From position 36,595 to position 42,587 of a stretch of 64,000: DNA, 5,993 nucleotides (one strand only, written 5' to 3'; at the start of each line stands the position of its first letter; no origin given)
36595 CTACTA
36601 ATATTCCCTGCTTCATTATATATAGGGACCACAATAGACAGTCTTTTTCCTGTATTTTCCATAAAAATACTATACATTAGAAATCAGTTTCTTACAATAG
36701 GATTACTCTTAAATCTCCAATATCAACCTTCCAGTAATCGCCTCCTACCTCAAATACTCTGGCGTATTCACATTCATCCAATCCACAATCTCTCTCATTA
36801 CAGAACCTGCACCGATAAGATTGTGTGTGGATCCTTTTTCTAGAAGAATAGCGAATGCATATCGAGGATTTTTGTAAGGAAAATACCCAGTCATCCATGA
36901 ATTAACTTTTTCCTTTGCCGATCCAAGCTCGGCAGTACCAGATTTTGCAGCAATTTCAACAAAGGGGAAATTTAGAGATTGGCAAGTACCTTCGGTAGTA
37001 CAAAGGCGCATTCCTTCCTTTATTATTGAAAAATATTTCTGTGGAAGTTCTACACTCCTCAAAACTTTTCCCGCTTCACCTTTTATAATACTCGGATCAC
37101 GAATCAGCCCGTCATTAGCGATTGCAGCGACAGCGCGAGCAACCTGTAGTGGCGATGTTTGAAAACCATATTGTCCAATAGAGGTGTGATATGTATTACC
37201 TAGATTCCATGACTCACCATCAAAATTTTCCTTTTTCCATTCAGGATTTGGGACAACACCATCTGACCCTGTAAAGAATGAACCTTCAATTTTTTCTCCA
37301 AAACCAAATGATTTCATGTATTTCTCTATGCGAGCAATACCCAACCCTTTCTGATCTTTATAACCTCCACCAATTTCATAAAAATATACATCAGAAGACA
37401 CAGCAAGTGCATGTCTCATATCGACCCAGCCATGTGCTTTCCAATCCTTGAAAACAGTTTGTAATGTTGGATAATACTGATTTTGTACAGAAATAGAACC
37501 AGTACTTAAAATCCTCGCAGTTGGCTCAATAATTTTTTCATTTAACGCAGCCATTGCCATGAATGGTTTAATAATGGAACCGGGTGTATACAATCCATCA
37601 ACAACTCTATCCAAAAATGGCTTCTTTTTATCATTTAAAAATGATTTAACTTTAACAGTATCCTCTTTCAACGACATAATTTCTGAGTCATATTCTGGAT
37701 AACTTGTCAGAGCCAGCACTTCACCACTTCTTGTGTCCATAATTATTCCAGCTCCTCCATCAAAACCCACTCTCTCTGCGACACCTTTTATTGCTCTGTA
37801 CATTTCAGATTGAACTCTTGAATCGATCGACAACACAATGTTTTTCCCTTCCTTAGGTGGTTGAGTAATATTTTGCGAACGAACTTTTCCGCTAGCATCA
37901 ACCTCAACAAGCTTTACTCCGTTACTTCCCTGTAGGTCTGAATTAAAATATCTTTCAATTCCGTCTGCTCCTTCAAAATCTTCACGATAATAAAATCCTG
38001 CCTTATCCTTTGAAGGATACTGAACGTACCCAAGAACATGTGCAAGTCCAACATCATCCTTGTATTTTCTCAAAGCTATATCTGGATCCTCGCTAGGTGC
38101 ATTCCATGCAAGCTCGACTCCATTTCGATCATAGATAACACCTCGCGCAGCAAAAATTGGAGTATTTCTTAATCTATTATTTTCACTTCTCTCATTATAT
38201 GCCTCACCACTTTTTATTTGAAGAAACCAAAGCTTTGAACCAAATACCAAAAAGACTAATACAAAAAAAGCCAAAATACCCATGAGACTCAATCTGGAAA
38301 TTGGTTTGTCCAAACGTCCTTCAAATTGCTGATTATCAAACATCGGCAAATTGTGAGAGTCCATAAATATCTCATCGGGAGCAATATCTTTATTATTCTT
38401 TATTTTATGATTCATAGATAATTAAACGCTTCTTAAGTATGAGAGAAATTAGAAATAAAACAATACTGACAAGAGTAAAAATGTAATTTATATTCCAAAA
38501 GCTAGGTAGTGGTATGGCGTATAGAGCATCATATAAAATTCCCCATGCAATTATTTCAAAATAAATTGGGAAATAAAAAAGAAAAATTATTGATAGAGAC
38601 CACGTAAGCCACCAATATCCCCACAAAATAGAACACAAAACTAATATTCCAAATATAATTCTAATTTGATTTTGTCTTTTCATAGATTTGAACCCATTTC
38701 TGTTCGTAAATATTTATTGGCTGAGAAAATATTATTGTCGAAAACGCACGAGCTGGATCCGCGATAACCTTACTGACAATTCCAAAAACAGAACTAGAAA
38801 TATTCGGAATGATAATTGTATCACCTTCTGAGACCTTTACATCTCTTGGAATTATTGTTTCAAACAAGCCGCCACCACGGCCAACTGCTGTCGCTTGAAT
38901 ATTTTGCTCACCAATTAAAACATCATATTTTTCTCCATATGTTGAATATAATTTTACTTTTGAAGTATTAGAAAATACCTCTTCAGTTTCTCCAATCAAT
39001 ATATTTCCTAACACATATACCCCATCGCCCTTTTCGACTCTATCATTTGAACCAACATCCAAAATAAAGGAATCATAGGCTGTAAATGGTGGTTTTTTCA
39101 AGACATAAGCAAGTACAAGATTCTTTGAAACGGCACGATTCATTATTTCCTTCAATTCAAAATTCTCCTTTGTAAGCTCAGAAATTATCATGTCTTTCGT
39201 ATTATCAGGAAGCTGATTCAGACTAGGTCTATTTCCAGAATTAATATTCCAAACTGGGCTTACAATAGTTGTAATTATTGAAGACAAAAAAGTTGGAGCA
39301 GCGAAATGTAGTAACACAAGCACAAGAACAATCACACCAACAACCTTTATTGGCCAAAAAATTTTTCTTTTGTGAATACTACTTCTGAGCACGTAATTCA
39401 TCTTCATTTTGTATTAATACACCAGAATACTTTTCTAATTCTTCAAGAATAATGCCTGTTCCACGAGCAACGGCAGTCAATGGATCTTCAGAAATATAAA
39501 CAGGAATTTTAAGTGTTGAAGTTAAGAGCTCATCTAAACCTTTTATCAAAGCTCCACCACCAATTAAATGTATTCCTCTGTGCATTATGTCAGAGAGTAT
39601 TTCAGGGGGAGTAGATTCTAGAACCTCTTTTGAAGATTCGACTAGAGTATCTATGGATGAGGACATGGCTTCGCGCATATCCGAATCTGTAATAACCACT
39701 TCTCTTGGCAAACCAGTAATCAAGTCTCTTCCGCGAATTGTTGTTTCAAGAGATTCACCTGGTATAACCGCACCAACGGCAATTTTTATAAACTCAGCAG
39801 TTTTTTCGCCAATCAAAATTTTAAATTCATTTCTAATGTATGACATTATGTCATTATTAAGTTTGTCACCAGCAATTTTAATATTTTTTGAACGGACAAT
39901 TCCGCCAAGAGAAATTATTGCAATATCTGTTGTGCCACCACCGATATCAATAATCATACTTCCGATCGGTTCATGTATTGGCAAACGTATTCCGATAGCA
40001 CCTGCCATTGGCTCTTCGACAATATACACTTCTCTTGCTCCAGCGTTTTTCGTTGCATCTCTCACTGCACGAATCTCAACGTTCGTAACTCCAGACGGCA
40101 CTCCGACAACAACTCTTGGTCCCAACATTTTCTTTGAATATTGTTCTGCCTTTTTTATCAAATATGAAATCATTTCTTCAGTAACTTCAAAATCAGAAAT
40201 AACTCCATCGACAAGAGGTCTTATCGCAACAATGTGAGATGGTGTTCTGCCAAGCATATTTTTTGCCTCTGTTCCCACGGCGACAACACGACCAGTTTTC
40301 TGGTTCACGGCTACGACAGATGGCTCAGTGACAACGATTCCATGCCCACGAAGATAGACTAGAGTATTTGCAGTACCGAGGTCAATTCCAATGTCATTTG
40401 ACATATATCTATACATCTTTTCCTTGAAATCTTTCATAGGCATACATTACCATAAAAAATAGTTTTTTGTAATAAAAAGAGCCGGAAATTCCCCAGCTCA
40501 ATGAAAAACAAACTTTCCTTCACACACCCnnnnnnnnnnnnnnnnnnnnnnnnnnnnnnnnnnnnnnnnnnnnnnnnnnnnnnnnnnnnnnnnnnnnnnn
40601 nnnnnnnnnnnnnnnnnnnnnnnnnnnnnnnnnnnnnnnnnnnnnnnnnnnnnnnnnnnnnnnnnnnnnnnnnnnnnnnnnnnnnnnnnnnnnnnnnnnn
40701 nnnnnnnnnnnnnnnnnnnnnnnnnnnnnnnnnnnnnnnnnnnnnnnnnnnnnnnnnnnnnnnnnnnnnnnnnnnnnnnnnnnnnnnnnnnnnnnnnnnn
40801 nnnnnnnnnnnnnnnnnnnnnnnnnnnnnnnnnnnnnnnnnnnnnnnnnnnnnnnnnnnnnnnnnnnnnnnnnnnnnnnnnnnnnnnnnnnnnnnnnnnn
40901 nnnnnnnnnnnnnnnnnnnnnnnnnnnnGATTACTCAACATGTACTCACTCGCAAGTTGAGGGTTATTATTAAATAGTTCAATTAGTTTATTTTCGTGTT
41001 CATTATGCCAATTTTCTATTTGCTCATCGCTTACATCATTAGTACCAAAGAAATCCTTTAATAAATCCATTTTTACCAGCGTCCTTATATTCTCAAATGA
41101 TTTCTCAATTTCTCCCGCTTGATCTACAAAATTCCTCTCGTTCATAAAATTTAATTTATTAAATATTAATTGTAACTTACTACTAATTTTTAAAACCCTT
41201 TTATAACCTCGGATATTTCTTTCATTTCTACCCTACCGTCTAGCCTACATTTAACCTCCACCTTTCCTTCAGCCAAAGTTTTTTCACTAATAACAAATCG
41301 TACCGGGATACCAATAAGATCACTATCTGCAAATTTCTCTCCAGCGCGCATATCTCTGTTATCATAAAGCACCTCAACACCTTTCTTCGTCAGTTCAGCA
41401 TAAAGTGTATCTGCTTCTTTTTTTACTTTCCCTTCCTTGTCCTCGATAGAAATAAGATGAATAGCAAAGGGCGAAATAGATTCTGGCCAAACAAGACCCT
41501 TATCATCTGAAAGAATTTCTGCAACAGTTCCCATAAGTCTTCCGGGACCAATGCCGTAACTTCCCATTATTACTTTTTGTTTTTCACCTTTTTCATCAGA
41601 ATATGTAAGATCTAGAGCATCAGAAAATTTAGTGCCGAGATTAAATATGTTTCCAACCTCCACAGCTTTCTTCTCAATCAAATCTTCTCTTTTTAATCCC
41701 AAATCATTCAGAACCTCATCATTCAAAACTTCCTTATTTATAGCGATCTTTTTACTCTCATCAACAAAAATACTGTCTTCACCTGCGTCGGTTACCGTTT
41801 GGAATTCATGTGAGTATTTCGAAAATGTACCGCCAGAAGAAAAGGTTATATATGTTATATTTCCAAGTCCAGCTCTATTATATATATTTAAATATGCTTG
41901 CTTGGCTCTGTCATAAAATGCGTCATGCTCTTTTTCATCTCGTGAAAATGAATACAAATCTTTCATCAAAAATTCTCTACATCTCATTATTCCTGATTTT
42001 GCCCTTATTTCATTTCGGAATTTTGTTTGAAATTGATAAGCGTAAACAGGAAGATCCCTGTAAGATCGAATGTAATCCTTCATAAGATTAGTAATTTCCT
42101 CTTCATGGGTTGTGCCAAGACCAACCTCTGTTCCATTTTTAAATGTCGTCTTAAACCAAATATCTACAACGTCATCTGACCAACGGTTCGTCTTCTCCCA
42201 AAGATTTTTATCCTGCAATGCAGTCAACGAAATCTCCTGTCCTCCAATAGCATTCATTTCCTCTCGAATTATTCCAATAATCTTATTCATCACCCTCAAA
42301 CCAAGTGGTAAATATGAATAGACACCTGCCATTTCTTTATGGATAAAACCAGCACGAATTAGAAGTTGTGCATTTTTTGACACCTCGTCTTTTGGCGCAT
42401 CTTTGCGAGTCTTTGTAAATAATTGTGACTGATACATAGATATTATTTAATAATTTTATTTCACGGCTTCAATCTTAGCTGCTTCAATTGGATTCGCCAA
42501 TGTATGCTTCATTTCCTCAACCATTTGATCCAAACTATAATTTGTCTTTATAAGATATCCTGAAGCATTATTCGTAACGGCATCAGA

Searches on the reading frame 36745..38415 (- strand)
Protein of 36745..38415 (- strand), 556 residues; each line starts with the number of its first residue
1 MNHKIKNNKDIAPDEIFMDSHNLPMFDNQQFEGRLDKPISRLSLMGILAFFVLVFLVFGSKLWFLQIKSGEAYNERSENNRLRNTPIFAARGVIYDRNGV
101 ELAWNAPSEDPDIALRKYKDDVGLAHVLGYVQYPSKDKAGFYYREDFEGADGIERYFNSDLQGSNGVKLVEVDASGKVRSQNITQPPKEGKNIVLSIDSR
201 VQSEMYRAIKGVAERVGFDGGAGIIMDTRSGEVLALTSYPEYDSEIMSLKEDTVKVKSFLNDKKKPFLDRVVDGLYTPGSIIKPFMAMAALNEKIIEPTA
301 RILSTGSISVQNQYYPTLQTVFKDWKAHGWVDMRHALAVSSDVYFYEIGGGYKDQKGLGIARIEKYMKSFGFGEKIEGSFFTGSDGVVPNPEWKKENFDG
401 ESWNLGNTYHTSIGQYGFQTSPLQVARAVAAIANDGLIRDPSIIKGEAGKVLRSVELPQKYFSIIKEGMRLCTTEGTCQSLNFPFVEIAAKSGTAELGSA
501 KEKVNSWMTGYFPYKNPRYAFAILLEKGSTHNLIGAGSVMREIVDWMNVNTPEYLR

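Call 6: search_protein_families(library=pfam, proteins=[window:36745-38415:-], max_evalue=0.01)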
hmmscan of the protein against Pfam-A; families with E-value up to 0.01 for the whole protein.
window:36745-38415:- (556 aa): 3 families
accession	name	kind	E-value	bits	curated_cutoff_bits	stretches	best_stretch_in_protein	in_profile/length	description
PF00905.27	Transpeptidase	-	1.6e-48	165.9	22.1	1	222-544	2-298/299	Penicillin binding protein transpeptidase domain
PF03717.20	PBP_dimer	-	1.7e-16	61.6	24.4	1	116-180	108-177/180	Penicillin-binding Protein dimerisation domain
PF21922.1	PBP_dimer_2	-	0.003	18.2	27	0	91-133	1-42/83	Penicillin binding protein A dimerisation domain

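Call 11: find_related_loci(query=window:36745-38415:-, collection=genome_contigs, flank=10000)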
Query window:36745-38415:- (556 aa) in genome_contigs; peptide patterns used: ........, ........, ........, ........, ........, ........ (x = any residue, [..] = any of these).
303 stretches matched a pattern; 280 encode a relative of the query (tblastn E <= 1e-3); the best 80 are kept; 80 distinct loci.
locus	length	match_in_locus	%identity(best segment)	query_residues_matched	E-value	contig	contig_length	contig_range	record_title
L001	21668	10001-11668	77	1-556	0e+0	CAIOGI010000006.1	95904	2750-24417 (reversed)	MAG: Candidatus Taylorbacteria bacterium isolate Loclat_bin-01970 genome assembly, contig: bin-01970:06/13, whole genome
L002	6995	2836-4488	75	6-556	0e+0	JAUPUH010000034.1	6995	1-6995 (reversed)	MAG: Patescibacteria group bacterium isolate erpe_2018_sw_15hr_WHONDRS-SW48-000090_B_bin.52 scaffold_235869, whole genom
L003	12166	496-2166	73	4-556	0e+0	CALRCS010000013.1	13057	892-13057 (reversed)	MAG: Candidatus Nomurabacteria bacterium isolate RH-23may17-878 genome assembly, contig: RH-23may17-C37003, whole genome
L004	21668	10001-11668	71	1-556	0e+0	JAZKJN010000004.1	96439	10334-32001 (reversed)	MAG: Patescibacteria group bacterium isolate ADI_DC_SW_02_SPN_11032020-bin123 DCSW02SPN_B123_0_000000000004, whole genom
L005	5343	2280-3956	73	1-556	0e+0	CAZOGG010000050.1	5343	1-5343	MAG TPA_asm: uncultured Candidatus Saccharibacteria bacterium isolate SRP286056_co3_452 genome assembly, contig: NODE_22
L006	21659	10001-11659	78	1-553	0e+0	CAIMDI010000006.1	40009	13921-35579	Candidatus Taylorbacteria bacterium isolate KTt_bin-0984 genome assembly, contig: bin-0984:06/36, whole genome shotgun s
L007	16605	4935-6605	71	1-556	0e+0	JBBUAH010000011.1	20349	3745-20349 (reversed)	MAG: Patescibacteria group bacterium isolate H51-bin097_1 H51_bin097_1_000000000011, whole genome shotgun sequence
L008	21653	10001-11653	76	6-556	0e+0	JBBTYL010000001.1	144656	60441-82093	MAG: Patescibacteria group bacterium isolate H41-bin140_1 H41_bin140_1_000000000001, whole genome shotgun sequence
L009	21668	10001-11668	71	1-556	0e+0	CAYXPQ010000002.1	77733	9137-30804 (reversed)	MAG TPA_asm: uncultured Candidatus Saccharibacteria bacterium isolate SRP300315_co1_73 genome assembly, contig: NODE_170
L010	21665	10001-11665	71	1-555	0e+0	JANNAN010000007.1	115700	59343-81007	MAG: Candidatus Taylorbacteria bacterium isolate OTE_78_metabat_459 OTE_78_k141_2788354, whole genome shotgun sequence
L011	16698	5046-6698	70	6-556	0e+0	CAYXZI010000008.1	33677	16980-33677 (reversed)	MAG TPA_asm: uncultured Candidatus Saccharibacteria bacterium isolate SRP219642_co4_163 genome assembly, contig: NODE_20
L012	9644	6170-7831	68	3-556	0e+0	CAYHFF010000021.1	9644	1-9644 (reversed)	MAG TPA_asm: uncultured Candidatus Saccharibacteria bacterium isolate ERP119705_co13_209 genome assembly, contig: NODE_8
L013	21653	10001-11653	67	6-556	0e+0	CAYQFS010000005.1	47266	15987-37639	MAG TPA_asm: uncultured Candidatus Saccharibacteria bacterium isolate SRP298887_co1_199 genome assembly, contig: NODE_46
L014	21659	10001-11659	69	4-556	0e+0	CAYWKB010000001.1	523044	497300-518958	MAG TPA_asm: uncultured Candidatus Saccharibacteria bacterium isolate SRP292972_co1_57 genome assembly, contig: NODE_22_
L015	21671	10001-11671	68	1-556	0e+0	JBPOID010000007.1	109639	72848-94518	MAG: Candidatus Tayloriibacteriota bacterium isolate MAG_71 c_000000444517, whole genome shotgun sequence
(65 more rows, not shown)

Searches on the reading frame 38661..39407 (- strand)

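Call 6: search_protein_families(library=pfam, proteins=[window:38661-39407:-], max_evalue=0.01)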
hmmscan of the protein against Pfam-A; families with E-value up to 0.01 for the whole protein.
window:38661-39407:- (248 aa): 1 family
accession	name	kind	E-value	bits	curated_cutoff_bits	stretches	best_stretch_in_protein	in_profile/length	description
PF04085.20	MreC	-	3.1e-11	43.7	28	1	102-241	1-145/147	Rod shape-determining protein MreC, barrel core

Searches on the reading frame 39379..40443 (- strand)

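Call 6: search_protein_families(library=pfam, proteins=[window:39379-40443:-], max_evalue=0.01)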
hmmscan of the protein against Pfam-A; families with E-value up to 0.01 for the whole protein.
window:39379-40443:- (354 aa): 6 families
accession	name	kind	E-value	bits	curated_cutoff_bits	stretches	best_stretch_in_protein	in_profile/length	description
PF06723.19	MreB_Mbl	-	1.1e-133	445.6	27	1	15-339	1-325/327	MreB/Mbl protein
PF14450.12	FtsA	-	2.8e-13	50.8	31.8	1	164-320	2-112/127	Cell division protein FtsA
PF00012.26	HSP70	-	6.6e-13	48.2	20.6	1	86-209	112-240/599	Hsp70 protein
PF00022.25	Actin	-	1.4e-06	27.6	27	1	41-206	31-190/410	Actin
PF11104.14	PilM_2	-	0.0002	20.9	27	0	291-334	278-320/340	Type IV pilus assembly protein PilM;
PF06277.17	EutA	-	0.00034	20.1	27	1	164-234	147-218/475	Ethanolamine utilisation protein EutA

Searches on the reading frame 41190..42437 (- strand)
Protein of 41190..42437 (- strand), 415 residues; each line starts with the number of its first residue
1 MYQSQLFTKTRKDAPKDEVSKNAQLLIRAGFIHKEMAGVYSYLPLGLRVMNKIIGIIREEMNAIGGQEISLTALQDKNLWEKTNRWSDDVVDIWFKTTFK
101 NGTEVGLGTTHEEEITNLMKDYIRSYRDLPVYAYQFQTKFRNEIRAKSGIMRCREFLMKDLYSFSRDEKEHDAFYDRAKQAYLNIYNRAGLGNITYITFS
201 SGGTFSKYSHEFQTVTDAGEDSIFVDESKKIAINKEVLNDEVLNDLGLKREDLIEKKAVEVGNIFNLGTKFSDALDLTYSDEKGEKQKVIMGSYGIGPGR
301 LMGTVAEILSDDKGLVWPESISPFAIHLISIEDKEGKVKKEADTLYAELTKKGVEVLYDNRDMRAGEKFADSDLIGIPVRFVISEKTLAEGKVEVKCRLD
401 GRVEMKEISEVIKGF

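Call 27: search_protein_families(library=pfam, proteins=[window:41190-42437:-], max_evalue=0.0001)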
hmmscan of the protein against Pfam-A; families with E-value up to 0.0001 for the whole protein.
window:41190-42437:- (415 aa): 2 families
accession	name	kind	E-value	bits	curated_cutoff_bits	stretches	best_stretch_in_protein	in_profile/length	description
PF00587.30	tRNA-synt_2b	-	1.1e-30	107.4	29.3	1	95-307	1-177/179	tRNA synthetase class II core domain (G, H, P, S and T)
PF03129.25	HGTP_anticodon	-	1.7e-16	60.5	21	1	328-413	4-89/94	Anticodon binding domain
